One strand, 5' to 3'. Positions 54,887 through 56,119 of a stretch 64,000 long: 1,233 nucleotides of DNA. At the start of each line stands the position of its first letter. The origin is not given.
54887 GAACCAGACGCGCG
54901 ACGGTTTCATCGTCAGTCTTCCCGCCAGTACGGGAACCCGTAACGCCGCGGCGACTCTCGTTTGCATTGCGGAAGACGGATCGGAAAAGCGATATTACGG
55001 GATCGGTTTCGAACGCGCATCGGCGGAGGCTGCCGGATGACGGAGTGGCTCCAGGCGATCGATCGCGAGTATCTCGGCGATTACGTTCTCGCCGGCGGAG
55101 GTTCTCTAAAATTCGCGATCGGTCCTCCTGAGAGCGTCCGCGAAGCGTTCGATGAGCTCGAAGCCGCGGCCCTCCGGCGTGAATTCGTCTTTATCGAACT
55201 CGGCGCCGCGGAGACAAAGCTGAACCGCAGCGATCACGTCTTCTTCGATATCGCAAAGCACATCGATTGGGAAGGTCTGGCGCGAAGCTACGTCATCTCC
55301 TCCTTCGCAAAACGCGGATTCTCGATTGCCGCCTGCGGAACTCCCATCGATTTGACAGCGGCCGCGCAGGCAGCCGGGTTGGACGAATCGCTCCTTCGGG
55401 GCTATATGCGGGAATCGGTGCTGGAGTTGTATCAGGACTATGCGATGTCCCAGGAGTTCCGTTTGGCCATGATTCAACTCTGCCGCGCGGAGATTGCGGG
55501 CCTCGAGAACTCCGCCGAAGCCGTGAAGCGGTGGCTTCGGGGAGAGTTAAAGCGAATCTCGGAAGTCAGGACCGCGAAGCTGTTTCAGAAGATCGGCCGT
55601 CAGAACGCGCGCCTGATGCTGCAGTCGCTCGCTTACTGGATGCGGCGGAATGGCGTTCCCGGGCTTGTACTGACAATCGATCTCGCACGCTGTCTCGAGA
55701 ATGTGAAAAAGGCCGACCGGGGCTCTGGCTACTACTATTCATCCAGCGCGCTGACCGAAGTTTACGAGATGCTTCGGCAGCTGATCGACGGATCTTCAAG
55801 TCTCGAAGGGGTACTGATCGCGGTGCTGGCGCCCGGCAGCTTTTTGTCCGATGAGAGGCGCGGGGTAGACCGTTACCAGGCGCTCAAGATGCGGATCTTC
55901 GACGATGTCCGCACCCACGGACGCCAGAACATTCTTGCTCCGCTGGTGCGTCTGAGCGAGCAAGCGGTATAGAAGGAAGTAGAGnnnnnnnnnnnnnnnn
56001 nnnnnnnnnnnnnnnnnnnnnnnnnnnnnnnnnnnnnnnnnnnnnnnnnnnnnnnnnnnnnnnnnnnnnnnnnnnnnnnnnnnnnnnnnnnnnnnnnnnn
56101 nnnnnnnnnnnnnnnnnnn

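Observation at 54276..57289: Tightly coupled three-gene P-loop cassette inserted behind tpiA: candidate uncharacterised NTPase system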

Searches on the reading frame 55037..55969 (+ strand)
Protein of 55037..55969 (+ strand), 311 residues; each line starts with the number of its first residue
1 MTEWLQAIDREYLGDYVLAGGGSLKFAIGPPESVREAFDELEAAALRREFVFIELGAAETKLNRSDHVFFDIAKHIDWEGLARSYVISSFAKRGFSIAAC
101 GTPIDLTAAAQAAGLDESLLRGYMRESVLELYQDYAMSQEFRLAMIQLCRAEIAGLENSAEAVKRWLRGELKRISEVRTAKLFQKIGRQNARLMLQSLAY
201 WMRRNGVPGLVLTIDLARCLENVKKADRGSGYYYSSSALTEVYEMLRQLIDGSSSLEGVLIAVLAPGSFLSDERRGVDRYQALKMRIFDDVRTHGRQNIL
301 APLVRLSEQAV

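Call 3: search_protein_families(library=pfam, proteins=[window:55037-55969:+], max_evalue=0.1)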
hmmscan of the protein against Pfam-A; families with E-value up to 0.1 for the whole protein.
window:55037-55969:+ (311 aa): 1 family
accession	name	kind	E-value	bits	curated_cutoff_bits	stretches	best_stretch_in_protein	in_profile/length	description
PF10923.14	BrxC_BrxD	-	2.8e-18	66.5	22.2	1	128-307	158-332/414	BREX system ATP-binding protein BrxC/D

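Call 4: search_protein_families(library=padloc, proteins=[window:55037-55969:+], max_evalue=0.1)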
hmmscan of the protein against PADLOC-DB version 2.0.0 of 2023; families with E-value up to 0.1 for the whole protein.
window:55037-55969:+ (311 aa): 2 families
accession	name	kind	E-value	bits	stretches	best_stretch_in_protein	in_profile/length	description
PDLC02494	BrxD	-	1.9e-12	45.1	1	122-296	154-316/440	BrxD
PDLC03959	SngB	-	5.4e-08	30.3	1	137-307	173-337/439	-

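Call 5: search_protein_families(library=ncbifam, proteins=[window:55037-55969:+], max_evalue=0.1)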
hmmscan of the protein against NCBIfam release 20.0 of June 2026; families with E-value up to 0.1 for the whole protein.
window:55037-55969:+ (311 aa): 1 family
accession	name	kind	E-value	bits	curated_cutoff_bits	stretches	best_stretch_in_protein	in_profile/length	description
NF033438.1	BREX_BrxD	equivalog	5.2e-11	42.2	350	1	131-296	156-312/423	BREX system ATP-binding protein BrxD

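Call 7: search_protein_families(library=phrogs, proteins=[window:55037-55969:+], max_evalue=0.1)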
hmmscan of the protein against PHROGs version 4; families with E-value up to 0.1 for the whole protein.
window:55037-55969:+ (311 aa): 1 family
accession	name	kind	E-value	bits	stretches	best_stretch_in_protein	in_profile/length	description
phrog_38121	-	unknown function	0.096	14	0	20-43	40-63/91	-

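Call 24: search_solved_structures(query=A2, max_evalue=1)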
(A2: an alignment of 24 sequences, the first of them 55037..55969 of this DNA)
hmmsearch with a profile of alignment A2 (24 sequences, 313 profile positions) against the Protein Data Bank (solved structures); distinct sequences matched with E-value up to 1: 2.
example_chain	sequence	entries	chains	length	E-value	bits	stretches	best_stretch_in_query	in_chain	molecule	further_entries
23or_A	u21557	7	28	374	0.7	12.4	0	54-105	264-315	Retron Eco8 reverse transcriptase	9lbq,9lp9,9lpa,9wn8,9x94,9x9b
9p4j_E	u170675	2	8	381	0.72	12.3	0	54-105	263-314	Retron Eco8 reverse transcriptase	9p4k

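Call 44: find_homologous_proteins(query=window:55037-55969:+)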
Query window:55037-55969:+ (311 aa): 465 proteins with E <= 0.001 among 8000 candidates; the best 120 are listed.
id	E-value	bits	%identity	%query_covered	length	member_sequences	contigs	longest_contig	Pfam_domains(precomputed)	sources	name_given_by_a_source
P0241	1.1e-186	637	93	99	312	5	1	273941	PF10923.15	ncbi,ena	-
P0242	1.1e-173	594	85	100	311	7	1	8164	PF10923.15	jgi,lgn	-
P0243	1.6e-173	594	86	100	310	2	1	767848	PF10923.15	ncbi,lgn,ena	-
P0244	3.6e-153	527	74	100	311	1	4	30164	PF10923.15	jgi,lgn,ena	-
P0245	1.3e-152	525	74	100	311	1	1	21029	PF10923.15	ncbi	-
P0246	1.7e-149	515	75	99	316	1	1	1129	PF10923.15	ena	-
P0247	5.5e-149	513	74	99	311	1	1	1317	PF10923.15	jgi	jgi:hypothetical protein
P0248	3.0e-144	498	73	99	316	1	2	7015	PF10923.15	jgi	-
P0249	4.3e-142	490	71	99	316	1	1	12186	PF10923.15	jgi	jgi:hypothetical protein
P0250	4.6e-142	490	72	98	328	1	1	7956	PF10923.15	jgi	jgi:hypothetical protein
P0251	7.7e-142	490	70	100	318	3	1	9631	PF10923.15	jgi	jgi:hypothetical protein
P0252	3.3e-140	484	71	99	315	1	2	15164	PF10923.15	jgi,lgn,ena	-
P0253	1.2e-139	482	70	100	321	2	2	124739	PF10923.15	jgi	jgi:P-loop Domain of unknown function (DUF2791)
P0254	2.8e-132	458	66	100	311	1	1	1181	PF10923.15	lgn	-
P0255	5.0e-130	451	65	98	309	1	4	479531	PF10923.15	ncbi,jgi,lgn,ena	jgi:hypothetical protein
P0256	1.8e-128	446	65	100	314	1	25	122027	PF10923.15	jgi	jgi:hypothetical protein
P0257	2.5e-128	445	65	99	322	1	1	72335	PF10923.15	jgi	jgi:P-loop Domain of unknown function (DUF2791)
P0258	3.6e-126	438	64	100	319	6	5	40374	PF10923.15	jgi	jgi:hypothetical protein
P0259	4.5e-126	438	63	99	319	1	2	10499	PF10923.15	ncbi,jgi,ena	jgi:hypothetical protein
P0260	5.9e-123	428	63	99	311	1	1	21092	PF10923.15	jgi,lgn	jgi:hypothetical protein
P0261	3.4e-119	415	61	99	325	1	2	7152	PF10923.15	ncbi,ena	-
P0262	2.2e-118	413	63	99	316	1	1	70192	PF10923.15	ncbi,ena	-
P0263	3.0e-117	409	61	100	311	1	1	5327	PF10923.15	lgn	-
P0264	4.7e-115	402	62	98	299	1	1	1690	PF10923.15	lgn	-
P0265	1.1e-112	394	59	98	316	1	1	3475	PF10923.15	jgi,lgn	jgi:hypothetical protein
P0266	1.3e-112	394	59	99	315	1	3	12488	PF10923.15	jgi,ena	-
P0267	1.9e-112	393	58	100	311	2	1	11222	PF10923.15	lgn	-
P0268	5.4e-112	392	59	99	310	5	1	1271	PF10923.15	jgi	jgi:hypothetical protein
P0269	2.4e-111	390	58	100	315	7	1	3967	PF10923.15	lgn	-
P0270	3.8e-111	389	57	100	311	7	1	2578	PF10923.15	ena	-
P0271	5.7e-111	388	60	98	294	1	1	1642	PF10923.15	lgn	-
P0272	3.3e-110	386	57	99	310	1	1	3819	PF10923.15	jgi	jgi:hypothetical protein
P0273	4.1e-110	386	57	100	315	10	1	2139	PF10923.15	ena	-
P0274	6.4e-110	385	56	100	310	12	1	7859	PF10923.15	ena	-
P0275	1.0e-109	384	57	98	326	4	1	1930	PF10923.15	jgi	jgi:hypothetical protein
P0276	4.6e-109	382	57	99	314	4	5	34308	PF10923.15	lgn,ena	-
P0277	4.6e-109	382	58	100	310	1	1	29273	PF10923.15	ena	-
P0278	4.7e-109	382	56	99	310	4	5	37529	PF10923.15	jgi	jgi:hypothetical protein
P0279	6.2e-109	382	57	100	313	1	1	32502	PF10923.15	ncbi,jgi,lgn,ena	jgi:hypothetical protein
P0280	8.7e-109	381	57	100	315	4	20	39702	PF10923.15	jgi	jgi:hypothetical protein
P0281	1.9e-108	380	58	98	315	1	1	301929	PF10923.15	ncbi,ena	-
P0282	7.9e-108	378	57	100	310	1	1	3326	PF10923.15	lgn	-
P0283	9.9e-108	378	57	100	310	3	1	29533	PF10923.15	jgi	jgi:hypothetical protein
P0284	2.3e-107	377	57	99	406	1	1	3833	PF10923.15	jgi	jgi:hypothetical protein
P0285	6.9e-107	375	57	99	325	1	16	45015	PF10923.15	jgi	jgi:hypothetical protein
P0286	2.5e-106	373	56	98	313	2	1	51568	PF10923.15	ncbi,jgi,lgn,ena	jgi:hypothetical protein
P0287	6.1e-104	365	55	99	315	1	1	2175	PF10923.15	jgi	jgi:hypothetical protein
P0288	1.8e-102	360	56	97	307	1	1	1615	PF10923.15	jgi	jgi:hypothetical protein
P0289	2.0e-102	360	53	99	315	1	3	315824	PF10923.15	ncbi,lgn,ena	-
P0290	3.6e-102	359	53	99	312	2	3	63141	PF10923.15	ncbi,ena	-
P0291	3.4e-97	343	52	99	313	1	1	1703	PF10923.15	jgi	jgi:hypothetical protein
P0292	1.2e-96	341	54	99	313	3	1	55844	PF10923.15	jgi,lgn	-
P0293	9.9e-93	328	57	83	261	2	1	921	PF10923.15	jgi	jgi:hypothetical protein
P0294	4.1e-83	297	79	56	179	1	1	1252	PF10923.15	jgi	jgi:hypothetical protein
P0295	8.7e-75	270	45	98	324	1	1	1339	PF10923.15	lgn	-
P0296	3.8e-74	267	46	98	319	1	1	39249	PF10923.15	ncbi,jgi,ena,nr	ncbi:MAG TPA: BREX system ATP-binding domain-containing protein [Dehalococcoidia bacterium]|nr:BREX 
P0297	4.4e-74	267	45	99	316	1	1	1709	PF10923.15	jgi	jgi:hypothetical protein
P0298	1.3e-73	266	46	98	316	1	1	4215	PF10923.15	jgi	jgi:hypothetical protein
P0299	3.2e-73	264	45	99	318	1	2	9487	PF10923.15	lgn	-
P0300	8.5e-73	263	45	99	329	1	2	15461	PF10923.15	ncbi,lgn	-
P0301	1.0e-72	263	44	98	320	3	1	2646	PF10923.15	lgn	-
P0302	6.9e-72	260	44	98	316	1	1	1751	PF10923.15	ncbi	-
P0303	8.4e-72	260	44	98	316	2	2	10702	PF10923.15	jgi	jgi:bacteriophage exclusion system BrxC/D-like protein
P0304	1.4e-71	259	44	99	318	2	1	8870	PF10923.15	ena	-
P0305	2.4e-71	258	44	98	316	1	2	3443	PF10923.15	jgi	jgi:P-loop Domain of unknown function (DUF2791)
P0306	2.5e-71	258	47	98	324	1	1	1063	PF10923.15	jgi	jgi:hypothetical protein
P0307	7.7e-71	257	44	98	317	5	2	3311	PF10923.15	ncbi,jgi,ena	-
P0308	1.0e-70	256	44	99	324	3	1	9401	PF10923.15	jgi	jgi:hypothetical protein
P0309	3.3e-70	255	44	98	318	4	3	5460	PF10923.15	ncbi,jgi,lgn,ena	-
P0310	4.7e-70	254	42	98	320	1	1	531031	PF10923.15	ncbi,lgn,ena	-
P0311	5.3e-70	254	44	99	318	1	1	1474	PF10923.15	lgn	-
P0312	7.1e-70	253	43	98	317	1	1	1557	PF10923.15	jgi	jgi:hypothetical protein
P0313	7.6e-70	253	43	97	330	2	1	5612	PF10923.15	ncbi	-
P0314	7.6e-70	253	45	98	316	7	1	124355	PF10923.15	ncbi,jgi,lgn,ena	-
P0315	8.1e-70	253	43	99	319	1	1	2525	PF10923.15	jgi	jgi:hypothetical protein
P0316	1.2e-69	253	44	98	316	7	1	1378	PF10923.15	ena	-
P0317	1.6e-69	252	44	99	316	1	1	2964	PF10923.15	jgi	jgi:hypothetical protein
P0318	1.8e-69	252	42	98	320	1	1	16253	PF10923.15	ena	-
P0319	2.1e-69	252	45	97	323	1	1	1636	PF10923.15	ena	-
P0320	3.4e-69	251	42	98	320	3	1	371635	PF10923.15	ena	-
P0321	3.8e-69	251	42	99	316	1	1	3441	PF10923.15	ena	-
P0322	4.2e-69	251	44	98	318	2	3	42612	PF10923.15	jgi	-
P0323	4.9e-69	251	42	98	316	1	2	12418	PF10923.15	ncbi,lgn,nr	ncbi:MAG: ATP-binding protein [Chloroflexota bacterium]|nr:ATP-binding protein [Chloroflexota bacter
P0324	5.9e-69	250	44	100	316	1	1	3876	PF10923.15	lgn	-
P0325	7.5e-69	250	43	99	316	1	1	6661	PF10923.15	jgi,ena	-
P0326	9.0e-69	250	44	99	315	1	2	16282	PF10923.15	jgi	jgi:P-loop Domain of unknown function (DUF2791)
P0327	9.6e-69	250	43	98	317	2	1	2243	PF10923.15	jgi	jgi:hypothetical protein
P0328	1.4e-68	249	43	98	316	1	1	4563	PF10923.15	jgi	jgi:hypothetical protein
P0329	2.1e-68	249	42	100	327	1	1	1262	PF10923.15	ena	-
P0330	2.3e-68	249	43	99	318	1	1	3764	PF10923.15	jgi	jgi:hypothetical protein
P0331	2.6e-68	248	44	98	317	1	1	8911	PF10923.15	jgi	jgi:hypothetical protein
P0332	3.0e-68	248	43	99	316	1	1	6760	PF10923.15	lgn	-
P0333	3.5e-68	248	42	98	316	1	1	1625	PF10923.15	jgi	jgi:hypothetical protein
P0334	5.7e-68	247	42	99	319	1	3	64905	PF10923.15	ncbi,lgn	-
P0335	9.1e-68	247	43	100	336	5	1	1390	PF10923.15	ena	-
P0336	9.9e-68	246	45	99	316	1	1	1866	PF10923.15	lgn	-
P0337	1.1e-67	246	43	99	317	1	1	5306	PF10923.15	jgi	jgi:hypothetical protein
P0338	1.1e-67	246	44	99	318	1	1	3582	PF10923.15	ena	-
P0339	1.7e-67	246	43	98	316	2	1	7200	PF10923.15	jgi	jgi:hypothetical protein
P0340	2.0e-67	245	43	98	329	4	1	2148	PF10923.15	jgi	jgi:P-loop Domain of unknown function (DUF2791)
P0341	2.1e-67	245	43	98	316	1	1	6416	PF10923.15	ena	-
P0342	2.1e-67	245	43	98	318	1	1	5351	PF10923.15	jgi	jgi:P-loop Domain of unknown function (DUF2791)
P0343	2.2e-67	245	44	99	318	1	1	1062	PF10923.15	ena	-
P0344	3.1e-67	245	43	99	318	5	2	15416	PF10923.15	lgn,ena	-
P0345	3.2e-67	245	42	98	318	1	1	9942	PF10923.15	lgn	-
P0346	6.8e-67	244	43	98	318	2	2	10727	PF10923.15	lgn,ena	-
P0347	7.4e-67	244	42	98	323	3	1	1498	PF10923.15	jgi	jgi:hypothetical protein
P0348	7.7e-67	244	45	99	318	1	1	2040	PF10923.15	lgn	-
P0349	9.0e-67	243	43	98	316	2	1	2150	PF10923.15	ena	-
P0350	1.1e-66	243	43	99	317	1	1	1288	PF10923.15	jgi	jgi:hypothetical protein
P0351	1.2e-66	243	43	98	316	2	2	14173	PF10923.15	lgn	-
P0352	1.6e-66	242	43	99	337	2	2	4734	PF10923.15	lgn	-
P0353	3.4e-66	241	41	98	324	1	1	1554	PF10923.15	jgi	jgi:hypothetical protein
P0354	4.6e-66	241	44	98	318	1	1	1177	PF10923.15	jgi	jgi:hypothetical protein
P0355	4.6e-66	241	44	98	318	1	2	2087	PF10923.15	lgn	-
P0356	5.0e-66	241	43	98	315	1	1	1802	PF10923.15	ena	-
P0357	7.7e-66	240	41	98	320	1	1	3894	PF10923.15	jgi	jgi:hypothetical protein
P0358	7.9e-66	240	41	98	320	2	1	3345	PF10923.15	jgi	-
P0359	8.0e-66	240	43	98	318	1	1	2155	PF10923.15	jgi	-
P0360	1.2e-65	240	43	98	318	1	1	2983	PF10923.15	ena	-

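Call 55: predict_structure(alignment_id=A5)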
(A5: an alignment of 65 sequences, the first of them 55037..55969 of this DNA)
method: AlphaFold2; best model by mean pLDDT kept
length: 311 residues; sequences in the alignment: 65
mean_pLDDT: 93.2   pTM: 0.91
mean pLDDT of the five models: 93.2, 93.2, 92.6, 92.6, 91.4
residues with pLDDT >= 90: 278; 70-90: 21; 50-70: 10; < 50: 2
segments of 3 or more residues with pLDDT < 50: none
pLDDT, mean of each block of 10 residues (from residue 1): 86 97 95 93 98 97 98 98 96 90 91 92 94 97 98 95 98 94 95 98 97 97 93 96 97 95 96 93 86 70 76 36
secondary structure, 60 per line:
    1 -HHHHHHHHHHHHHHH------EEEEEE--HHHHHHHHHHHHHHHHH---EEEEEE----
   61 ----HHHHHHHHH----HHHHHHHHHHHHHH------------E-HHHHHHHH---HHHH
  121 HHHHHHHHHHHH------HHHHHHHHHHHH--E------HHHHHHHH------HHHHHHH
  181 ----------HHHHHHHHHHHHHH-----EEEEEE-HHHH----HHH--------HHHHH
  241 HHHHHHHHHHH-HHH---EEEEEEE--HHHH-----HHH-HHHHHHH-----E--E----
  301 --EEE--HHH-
elements in order: H2-16 E23-28 H31-47 E51-56 H65-73 H78-91 H106-113 H117-132 H139-150 H160-167 H174-180 H191-204 E210-215 H217-220 H236-251 E259-265 H268-271 H281-287 E303-305

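Call 57: fold_search(model_id=the predicted structure, library=pdb)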
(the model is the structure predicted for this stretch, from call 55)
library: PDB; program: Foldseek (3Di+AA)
matches with E <= 10: 691; with E <= 0.001: 0
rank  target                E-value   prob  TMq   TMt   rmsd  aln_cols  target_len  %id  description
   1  1gki_G                2.3e-02  0.38  0.22  0.17  16.1       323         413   12  Plasmid coupling protein TrwB in complex with ADP and Mg2+. (released 2002-05-16)
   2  1gl7_B                2.3e-02  0.33  0.21  0.17  16.1       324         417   12  Plasmid coupling protein TrwB in complex with the non-hydrolisable ATP-analogue ADPNP. (released 2002-05-16)
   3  1gki_A                2.6e-02  0.35  0.22  0.17  16.1       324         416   12  Plasmid coupling protein TrwB in complex with ADP and Mg2+. (released 2002-05-16)
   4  1gl6_A                2.6e-02  0.33  0.21  0.16  17.8       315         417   13  Plasmid coupling protein TrwB in complex with the non-hydrolysable GTP analogue GDPNP (released 2002-05-16)
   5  9a4t_B                3.0e-02  0.41  0.27  0.20  17.9       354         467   12  Integrative model of CLPQ-CLPY by crosslinking MS and deep learning (released 2024-09-18)
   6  1gki_E                3.0e-02  0.33  0.22  0.17  16.1       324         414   12  Plasmid coupling protein TrwB in complex with ADP and Mg2+. (released 2002-05-16)
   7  1gki_F                3.5e-02  0.33  0.22  0.17  16.1       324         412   12  Plasmid coupling protein TrwB in complex with ADP and Mg2+. (released 2002-05-16)
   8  1e9r_D                3.5e-02  0.30  0.21  0.16  16.2       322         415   13  Bacterial conjugative coupling protein TrwBdeltaN70. Trigonal form in complex with sulphate. (released 2001-02-06)
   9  1e9s_H                3.5e-02  0.30  0.21  0.17  17.6       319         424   13  Bacterial conjugative coupling protein TrwBdeltaN70. Unbound monoclinic form. (released 2001-02-06)
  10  1e9s_I                3.5e-02  0.30  0.22  0.17  16.8       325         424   12  Bacterial conjugative coupling protein TrwBdeltaN70. Unbound monoclinic form. (released 2001-02-06)
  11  1gki_B                4.9e-02  0.28  0.22  0.17  16.1       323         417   12  Plasmid coupling protein TrwB in complex with ADP and Mg2+. (released 2002-05-16)
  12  1gl7_G                5.8e-02  0.25  0.22  0.18  16.1       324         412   11  Plasmid coupling protein TrwB in complex with the non-hydrolisable ATP-analogue ADPNP. (released 2002-05-16)
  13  1gl6_B                5.8e-02  0.25  0.22  0.17  17.7       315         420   12  Plasmid coupling protein TrwB in complex with the non-hydrolysable GTP analogue GDPNP (released 2002-05-16)
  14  1e9s_J                5.8e-02  0.23  0.21  0.16  17.9       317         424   15  Bacterial conjugative coupling protein TrwBdeltaN70. Unbound monoclinic form. (released 2001-02-06)
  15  1gki_D                6.1e-02  0.25  0.22  0.17  16.1       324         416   12  Plasmid coupling protein TrwB in complex with ADP and Mg2+. (released 2002-05-16)
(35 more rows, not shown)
